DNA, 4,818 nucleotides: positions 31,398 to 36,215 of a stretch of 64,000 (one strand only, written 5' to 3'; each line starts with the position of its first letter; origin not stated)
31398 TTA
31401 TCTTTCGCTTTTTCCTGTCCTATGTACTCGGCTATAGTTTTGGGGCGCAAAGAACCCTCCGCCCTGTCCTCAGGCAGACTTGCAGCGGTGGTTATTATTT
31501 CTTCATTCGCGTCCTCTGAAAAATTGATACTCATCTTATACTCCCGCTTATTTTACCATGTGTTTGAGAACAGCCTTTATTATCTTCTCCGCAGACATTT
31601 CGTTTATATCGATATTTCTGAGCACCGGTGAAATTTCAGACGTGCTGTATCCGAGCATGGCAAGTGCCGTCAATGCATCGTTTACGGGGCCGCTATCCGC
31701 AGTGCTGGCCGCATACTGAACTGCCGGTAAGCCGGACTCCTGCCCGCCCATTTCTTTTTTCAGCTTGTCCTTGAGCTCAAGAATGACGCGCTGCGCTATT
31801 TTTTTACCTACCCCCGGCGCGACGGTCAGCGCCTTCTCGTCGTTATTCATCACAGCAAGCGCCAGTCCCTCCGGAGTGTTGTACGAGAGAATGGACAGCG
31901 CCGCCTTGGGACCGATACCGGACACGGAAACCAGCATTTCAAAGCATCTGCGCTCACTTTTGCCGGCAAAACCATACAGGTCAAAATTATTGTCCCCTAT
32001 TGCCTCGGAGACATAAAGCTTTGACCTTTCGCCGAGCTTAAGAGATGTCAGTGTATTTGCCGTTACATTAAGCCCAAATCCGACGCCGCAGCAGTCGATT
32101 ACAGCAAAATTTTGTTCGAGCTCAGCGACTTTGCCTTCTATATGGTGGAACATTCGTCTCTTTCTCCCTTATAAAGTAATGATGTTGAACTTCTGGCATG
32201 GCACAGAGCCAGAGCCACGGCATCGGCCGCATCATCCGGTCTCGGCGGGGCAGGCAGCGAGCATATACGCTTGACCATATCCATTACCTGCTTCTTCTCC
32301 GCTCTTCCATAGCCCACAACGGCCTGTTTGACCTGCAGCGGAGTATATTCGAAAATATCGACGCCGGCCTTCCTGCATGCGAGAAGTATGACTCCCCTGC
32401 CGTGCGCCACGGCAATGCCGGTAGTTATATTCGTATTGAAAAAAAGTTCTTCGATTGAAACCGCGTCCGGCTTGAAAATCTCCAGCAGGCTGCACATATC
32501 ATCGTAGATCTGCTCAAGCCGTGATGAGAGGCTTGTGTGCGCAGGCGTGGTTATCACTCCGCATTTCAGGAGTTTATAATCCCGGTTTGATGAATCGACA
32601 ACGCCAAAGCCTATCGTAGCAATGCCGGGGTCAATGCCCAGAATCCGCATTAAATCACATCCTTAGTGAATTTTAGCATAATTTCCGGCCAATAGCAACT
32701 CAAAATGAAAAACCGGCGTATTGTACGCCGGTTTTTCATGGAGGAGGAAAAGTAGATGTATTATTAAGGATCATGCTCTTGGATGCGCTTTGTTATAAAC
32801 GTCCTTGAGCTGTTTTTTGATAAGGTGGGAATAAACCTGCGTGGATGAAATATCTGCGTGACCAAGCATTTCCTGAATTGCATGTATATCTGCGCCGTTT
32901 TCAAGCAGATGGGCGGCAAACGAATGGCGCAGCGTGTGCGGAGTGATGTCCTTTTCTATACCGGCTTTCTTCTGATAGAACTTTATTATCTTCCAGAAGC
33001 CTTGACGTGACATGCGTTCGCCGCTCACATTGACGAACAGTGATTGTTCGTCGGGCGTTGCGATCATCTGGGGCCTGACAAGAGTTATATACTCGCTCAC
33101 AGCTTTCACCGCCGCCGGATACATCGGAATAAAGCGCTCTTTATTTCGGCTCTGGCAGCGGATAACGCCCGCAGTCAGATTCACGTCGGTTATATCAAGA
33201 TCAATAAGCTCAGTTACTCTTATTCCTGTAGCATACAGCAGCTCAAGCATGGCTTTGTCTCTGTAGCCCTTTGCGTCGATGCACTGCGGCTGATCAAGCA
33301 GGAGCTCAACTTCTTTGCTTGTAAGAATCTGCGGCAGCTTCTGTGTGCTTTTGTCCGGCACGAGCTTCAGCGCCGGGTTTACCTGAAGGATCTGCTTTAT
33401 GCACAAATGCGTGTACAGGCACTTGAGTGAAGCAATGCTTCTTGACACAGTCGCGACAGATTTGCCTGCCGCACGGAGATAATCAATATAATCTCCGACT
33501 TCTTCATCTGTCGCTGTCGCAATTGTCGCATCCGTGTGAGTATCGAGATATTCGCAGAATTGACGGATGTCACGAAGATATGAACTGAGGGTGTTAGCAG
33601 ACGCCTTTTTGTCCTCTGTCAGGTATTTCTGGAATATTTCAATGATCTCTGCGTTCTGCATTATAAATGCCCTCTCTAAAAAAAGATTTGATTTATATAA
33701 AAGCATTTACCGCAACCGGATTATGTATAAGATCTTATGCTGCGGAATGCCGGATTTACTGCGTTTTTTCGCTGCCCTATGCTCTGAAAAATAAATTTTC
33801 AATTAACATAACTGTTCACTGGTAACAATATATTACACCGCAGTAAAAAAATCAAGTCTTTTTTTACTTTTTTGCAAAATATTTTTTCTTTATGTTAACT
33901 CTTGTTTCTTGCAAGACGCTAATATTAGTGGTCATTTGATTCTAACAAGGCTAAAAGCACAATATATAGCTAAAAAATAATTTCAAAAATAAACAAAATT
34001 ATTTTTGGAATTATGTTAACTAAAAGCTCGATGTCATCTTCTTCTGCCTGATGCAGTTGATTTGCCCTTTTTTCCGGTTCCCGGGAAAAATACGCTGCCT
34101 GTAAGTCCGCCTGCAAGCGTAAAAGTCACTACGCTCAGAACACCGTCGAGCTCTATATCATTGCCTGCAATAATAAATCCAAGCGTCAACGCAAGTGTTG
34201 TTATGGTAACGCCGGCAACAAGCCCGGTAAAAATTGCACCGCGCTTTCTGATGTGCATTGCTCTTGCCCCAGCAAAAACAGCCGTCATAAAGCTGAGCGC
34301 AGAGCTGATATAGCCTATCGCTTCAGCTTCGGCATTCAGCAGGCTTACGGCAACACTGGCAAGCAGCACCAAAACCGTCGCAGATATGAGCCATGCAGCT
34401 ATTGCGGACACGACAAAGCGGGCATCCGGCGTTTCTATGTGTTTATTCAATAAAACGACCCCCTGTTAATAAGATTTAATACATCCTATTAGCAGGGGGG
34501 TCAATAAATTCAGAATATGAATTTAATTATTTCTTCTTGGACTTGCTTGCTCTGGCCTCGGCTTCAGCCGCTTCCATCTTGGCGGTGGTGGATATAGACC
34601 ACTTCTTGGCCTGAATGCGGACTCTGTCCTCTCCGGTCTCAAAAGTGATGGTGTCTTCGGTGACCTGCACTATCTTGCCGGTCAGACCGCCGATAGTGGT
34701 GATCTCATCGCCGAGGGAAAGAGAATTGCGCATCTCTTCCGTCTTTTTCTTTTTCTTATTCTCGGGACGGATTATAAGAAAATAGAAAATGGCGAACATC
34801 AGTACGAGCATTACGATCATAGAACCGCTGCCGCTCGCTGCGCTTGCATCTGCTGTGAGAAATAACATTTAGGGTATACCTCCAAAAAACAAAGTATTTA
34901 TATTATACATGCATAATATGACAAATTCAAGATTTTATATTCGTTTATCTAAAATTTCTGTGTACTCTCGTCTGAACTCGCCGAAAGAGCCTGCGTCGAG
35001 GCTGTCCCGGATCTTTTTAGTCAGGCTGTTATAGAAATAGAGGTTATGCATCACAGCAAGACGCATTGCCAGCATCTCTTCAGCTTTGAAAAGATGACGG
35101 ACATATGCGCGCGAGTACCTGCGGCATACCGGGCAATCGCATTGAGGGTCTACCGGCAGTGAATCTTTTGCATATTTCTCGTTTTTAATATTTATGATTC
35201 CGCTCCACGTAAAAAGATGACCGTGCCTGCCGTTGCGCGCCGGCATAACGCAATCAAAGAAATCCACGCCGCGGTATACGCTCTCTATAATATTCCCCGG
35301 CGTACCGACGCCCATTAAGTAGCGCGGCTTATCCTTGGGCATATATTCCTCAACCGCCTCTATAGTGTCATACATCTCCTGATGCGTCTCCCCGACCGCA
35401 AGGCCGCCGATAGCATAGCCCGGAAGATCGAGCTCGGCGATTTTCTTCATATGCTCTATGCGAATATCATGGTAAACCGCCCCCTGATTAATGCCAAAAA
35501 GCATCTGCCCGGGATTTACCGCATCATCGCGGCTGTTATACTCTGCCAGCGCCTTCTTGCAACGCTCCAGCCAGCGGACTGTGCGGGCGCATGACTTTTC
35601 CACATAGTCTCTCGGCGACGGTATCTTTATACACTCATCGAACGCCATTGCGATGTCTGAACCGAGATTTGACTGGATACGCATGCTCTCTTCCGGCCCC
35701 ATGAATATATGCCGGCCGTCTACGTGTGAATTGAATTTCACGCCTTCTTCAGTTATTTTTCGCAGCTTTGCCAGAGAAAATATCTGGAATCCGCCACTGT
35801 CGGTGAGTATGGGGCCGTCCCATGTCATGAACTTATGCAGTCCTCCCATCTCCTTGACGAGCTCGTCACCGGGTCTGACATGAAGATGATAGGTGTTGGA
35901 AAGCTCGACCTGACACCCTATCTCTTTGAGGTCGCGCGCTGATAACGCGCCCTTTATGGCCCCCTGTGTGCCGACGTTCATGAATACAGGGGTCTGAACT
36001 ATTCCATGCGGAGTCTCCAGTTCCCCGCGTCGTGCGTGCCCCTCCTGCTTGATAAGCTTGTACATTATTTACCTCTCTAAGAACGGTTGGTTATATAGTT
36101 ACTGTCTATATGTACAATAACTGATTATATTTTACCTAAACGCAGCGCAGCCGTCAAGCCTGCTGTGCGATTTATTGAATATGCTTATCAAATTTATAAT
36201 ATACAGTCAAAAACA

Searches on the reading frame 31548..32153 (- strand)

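Call 6: search_protein_families(library=pfam, proteins=[window:31548-32153:-], max_evalue=0.001)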
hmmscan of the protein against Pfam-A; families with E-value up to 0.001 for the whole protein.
window:31548-32153:- (201 aa): 5 families
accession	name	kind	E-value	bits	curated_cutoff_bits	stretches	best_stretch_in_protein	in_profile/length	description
PF14520.12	HHH_5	-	5.8e-17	62.4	27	1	71-129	1-57/57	Helix-hairpin-helix domain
PF01330.27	RuvA_N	-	9.3e-15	54.9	23.6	1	1-61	1-61/61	RuvA N terminal domain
PF07499.19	RuvA_C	-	2.2e-09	38.1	24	1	156-199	2-46/47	RuvA, C-terminal domain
PF00633.29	HHH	-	2.7e-07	30.6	24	0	72-91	11-30/30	Helix-hairpin-helix motif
PF12826.13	HHH_2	-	0.00096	19.7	27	0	71-92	34-55/64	Helix-hairpin-helix motif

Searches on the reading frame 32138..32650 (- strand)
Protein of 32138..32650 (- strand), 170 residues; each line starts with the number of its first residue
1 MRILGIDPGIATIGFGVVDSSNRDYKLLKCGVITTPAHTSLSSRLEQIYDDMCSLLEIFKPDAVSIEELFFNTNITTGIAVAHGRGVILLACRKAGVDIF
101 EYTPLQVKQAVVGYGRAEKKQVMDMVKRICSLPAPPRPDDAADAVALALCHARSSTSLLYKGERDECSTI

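Call 6: search_protein_families(library=pfam, proteins=[window:32138-32650:-], max_evalue=0.001)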
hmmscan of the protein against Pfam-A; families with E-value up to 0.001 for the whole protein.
window:32138-32650:- (170 aa): 1 family
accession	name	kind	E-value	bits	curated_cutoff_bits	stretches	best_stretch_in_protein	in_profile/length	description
PF02075.23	RuvC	-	6.1e-48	162.9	22.2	1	3-151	1-148/148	Crossover junction endodeoxyribonuclease RuvC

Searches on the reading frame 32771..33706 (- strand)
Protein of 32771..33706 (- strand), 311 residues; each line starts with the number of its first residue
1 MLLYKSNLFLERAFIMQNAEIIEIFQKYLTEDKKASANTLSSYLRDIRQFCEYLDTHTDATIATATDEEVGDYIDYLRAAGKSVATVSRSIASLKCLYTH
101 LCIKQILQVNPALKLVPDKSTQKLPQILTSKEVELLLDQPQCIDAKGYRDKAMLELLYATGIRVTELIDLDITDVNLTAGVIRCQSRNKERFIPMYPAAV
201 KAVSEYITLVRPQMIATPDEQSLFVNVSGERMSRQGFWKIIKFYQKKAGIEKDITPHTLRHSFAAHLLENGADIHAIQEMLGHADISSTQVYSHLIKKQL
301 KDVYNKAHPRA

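Call 6: search_protein_families(library=pfam, proteins=[window:32771-33706:-], max_evalue=0.001)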
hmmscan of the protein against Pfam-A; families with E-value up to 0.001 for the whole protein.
window:32771-33706:- (311 aa): 4 families
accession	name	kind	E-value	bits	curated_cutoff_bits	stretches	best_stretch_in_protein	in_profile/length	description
PF00589.27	Phage_integrase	-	2.9e-47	161.1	27.1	1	127-296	2-169/172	Phage integrase family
PF02899.23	Phage_int_SAM_1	-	5.7e-15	55.8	22.3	1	22-101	1-79/83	Phage integrase, N-terminal SAM-like domain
PF13495.12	Phage_int_SAM_4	-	7.9e-09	36.2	27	1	22-103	2-80/85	Phage integrase, N-terminal SAM-like domain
PF13102.12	Phage_int_SAM_5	-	1.3e-06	29.1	22.3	1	22-112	3-95/98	Phage integrase SAM-like domain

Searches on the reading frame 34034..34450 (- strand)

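Call 6: search_protein_families(library=pfam, proteins=[window:34034-34450:-], max_evalue=0.001)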
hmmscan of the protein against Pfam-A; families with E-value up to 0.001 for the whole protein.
window:34034-34450:- (138 aa): 2 families
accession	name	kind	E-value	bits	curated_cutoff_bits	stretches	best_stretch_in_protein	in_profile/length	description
PF12670.12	DUF3792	-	4.6e-05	24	31.3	1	12-118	4-112/115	Protein of unknown function (DUF3792)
PF02554.20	CstA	-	0.00077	18.7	27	1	13-99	129-212/560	Carbon starvation protein CstA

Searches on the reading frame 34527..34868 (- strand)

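Call 6: search_protein_families(library=pfam, proteins=[window:34527-34868:-], max_evalue=0.001)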
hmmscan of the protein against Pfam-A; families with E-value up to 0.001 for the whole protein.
window:34527-34868:- (113 aa): 2 families
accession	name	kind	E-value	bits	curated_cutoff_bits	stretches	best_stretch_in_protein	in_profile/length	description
PF02699.20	YajC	-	4.6e-28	97.4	28.2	1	17-93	2-77/78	Preprotein translocase subunit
PF06024.17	Orf78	-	0.00016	22.3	29.4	1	17-44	71-98/101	Orf78 (ac78)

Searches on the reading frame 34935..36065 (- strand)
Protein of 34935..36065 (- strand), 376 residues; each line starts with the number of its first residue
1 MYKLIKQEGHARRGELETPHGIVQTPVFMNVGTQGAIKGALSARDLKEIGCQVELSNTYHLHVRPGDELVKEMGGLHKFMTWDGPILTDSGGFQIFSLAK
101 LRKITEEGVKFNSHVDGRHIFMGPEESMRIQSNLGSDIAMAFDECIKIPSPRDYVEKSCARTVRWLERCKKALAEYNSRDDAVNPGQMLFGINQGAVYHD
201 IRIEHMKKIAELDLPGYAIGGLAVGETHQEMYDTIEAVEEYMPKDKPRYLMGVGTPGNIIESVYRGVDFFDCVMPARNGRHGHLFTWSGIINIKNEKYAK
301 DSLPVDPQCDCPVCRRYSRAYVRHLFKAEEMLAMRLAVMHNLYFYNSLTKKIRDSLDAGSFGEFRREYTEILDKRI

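Call 6: search_protein_families(library=pfam, proteins=[window:34935-36065:-], max_evalue=0.001)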
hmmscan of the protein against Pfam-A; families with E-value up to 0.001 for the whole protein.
window:34935-36065:- (376 aa): 1 family
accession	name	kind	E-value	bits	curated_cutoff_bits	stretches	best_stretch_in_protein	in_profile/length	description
PF01702.25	TGT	-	2.3e-162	540.5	26.3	1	11-370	3-353/357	Queuine tRNA-ribosyltransferase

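Call 90: find_encoding_contigs(protein=window:34935-36065:-, flank=10000, max_places=10)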
Protein window:34935-36065:- (376 aa): 22 contigs read that carry it; 10 places shown.
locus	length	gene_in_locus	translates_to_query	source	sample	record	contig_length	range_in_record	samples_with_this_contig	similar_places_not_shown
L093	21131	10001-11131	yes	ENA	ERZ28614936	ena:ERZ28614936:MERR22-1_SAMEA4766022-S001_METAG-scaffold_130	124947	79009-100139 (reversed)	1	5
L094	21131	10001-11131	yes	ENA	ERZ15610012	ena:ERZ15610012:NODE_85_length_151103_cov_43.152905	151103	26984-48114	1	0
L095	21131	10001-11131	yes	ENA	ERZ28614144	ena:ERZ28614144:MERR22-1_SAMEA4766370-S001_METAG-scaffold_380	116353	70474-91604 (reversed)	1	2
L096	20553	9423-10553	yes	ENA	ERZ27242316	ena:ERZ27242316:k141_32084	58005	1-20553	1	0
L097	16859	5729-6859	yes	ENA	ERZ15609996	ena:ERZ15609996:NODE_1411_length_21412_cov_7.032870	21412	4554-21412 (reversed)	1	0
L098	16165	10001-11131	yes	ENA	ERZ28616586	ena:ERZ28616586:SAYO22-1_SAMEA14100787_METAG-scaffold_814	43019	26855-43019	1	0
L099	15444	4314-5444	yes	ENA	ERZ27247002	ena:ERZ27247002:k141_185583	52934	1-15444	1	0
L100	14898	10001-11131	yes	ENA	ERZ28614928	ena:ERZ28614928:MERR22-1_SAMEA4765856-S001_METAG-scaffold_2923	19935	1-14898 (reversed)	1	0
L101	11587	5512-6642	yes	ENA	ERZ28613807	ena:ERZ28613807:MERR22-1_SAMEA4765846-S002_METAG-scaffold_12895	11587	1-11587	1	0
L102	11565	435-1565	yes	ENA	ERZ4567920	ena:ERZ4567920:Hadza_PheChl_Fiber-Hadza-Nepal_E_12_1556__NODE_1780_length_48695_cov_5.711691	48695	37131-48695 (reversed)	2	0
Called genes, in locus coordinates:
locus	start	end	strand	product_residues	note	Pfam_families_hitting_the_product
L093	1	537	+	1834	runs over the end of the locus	PF27189:YkzU, PF09992:NAGPA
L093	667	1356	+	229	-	PF01790:LGT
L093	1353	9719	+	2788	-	PF18998:Flg_new_2 (weak), PF09479:Flg_new, PF18614:RNase_II_C_S1 (faint), PF09479:Flg_new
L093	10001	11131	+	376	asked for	PF01702:TGT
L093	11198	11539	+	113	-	PF02699:YajC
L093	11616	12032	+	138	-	-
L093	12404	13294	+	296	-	PF02899:Phage_int_SAM_1, PF13495:Phage_int_SAM_4, PF00589:Phage_integrase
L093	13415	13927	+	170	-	PF02075:RuvC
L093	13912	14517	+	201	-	PF01330:RuvA_N, PF00633:HHH (faint), PF14520:HHH_5, PF07499:RuvA_C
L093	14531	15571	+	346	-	PF05496:RuvB_N, PF00004:AAA, PF07728:AAA_5 (weak), PF17864:AAA_lid_4, PF05491:WHD_RuvB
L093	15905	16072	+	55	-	-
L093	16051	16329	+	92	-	PF13451:zf_Tbcl, PF23477:zf_Tbcl_2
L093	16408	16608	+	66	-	PF08984:DUF1858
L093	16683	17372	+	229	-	PF12847:Methyltransf_18, PF04816:TrmK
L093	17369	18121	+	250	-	PF01784:DUF34_NIF3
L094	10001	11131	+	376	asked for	PF01702:TGT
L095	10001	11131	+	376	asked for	PF01702:TGT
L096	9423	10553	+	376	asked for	PF01702:TGT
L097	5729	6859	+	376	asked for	PF01702:TGT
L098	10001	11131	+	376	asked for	PF01702:TGT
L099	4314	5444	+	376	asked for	PF01702:TGT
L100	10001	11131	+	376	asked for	PF01702:TGT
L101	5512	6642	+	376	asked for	PF01702:TGT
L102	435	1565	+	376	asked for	PF01702:TGT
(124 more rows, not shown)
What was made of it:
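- Strain level: every contig carrying the identical TGT protein and enough upstream DNA carries the pair (call 90).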
